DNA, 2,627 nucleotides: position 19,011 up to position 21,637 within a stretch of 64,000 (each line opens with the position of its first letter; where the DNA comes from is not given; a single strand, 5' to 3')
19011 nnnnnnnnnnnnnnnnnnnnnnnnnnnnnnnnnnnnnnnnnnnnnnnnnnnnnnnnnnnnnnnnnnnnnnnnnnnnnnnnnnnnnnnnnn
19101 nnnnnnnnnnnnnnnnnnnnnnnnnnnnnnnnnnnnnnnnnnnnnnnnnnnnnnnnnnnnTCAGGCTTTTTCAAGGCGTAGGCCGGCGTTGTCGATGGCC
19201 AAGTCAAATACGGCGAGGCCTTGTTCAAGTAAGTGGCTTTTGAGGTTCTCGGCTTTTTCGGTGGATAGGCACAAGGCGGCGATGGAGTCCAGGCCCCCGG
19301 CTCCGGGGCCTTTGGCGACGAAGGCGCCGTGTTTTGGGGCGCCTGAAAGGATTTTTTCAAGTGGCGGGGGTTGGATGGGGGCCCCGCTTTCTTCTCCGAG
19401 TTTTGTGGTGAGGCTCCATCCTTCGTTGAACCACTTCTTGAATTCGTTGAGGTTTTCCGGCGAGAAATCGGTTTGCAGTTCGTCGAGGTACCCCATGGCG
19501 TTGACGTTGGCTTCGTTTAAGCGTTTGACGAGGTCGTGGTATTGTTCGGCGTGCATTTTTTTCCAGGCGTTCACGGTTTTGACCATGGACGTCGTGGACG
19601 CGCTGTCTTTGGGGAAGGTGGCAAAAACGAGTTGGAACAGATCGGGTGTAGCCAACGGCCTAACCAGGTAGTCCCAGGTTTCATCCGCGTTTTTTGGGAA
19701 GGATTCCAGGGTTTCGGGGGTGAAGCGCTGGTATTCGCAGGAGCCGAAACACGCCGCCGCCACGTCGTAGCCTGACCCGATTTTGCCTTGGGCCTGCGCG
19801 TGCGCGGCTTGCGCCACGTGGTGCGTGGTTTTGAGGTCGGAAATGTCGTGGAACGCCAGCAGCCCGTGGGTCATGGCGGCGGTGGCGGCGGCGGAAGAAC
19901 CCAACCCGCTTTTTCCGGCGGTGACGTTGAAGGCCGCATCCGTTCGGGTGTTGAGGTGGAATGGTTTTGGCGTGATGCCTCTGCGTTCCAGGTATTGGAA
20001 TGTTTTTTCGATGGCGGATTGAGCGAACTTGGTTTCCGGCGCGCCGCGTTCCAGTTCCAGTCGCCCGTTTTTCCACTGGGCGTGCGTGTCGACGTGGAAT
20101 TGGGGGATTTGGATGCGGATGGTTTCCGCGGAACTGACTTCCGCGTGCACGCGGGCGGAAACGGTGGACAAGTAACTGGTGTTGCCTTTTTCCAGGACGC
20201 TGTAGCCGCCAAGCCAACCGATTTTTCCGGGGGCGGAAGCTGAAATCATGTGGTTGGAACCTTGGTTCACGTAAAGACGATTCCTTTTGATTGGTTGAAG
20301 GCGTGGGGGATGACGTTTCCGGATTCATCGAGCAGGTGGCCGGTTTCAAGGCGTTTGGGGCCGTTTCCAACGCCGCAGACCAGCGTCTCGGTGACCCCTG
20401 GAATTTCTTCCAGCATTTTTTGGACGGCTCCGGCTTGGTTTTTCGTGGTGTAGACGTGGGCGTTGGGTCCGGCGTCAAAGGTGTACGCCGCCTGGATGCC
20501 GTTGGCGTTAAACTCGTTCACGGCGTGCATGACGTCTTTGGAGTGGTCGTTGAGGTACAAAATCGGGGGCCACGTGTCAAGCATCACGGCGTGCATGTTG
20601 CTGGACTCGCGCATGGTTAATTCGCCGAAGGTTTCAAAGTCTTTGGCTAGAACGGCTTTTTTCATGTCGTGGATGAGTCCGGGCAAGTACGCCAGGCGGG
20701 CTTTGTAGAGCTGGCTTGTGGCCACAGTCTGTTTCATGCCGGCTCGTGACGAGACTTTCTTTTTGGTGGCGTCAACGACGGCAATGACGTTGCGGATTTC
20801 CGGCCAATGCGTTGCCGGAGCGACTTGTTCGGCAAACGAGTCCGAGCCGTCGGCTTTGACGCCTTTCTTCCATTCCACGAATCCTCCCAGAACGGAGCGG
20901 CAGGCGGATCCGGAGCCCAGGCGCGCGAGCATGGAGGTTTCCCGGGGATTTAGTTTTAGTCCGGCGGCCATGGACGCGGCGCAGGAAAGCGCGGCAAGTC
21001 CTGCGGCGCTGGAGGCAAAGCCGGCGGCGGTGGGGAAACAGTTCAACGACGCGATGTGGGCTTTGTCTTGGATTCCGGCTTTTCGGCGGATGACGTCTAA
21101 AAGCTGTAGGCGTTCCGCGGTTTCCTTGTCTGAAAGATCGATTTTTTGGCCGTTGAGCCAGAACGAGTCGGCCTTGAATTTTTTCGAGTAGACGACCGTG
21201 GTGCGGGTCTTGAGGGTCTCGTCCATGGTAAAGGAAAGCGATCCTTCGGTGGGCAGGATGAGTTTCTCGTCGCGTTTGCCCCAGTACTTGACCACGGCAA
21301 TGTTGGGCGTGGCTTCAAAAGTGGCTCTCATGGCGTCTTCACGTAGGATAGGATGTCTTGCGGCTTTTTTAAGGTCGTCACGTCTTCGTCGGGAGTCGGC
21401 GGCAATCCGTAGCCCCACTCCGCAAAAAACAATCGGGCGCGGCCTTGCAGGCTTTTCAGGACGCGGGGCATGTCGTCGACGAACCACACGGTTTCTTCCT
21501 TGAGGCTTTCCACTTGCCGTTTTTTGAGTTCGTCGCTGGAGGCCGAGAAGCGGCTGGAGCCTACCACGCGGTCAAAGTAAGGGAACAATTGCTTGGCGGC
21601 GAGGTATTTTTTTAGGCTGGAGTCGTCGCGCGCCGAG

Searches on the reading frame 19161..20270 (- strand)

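Call 18: search_protein_families(library=pfam, proteins=[window:19161-20270:-], max_evalue=0.00001)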
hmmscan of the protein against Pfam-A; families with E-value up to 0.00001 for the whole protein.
window:19161-20270:- (369 aa): 2 families
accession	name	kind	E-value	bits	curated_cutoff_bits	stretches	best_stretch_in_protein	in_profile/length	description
PF00288.32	GHMP_kinases_N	-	2.2e-08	34.6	22.3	1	90-176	6-86/87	GHMP kinases N terminal domain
PF08544.19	GHMP_kinases_C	-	1.8e-06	28.7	21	1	272-349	8-81/85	GHMP kinases C terminal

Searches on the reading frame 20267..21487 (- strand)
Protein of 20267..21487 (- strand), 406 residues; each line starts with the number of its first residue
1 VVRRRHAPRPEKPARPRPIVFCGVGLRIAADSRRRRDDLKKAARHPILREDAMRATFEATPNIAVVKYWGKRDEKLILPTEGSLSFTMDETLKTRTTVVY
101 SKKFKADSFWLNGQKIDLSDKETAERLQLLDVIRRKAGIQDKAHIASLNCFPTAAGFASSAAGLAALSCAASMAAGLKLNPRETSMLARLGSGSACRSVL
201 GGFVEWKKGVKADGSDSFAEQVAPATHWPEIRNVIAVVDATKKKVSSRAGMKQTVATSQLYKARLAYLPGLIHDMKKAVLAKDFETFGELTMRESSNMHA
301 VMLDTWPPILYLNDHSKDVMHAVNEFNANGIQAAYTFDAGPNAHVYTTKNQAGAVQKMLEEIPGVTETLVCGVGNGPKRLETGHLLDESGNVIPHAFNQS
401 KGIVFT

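Call 18: search_protein_families(library=pfam, proteins=[window:20267-21487:-], max_evalue=0.00001)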
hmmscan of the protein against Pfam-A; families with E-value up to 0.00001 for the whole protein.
window:20267-21487:- (406 aa): 2 families
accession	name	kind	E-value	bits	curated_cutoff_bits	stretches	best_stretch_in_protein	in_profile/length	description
PF22700.2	MVD-like_N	-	7.1e-59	198.4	27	1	59-219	1-157/157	Diphosphomevalonate decarboxylase-like N-terminal domain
PF18376.6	MDD_C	-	7.3e-48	163.3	23.2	1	234-362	2-133/186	Mevalonate 5-diphosphate decarboxylase C-terminal domain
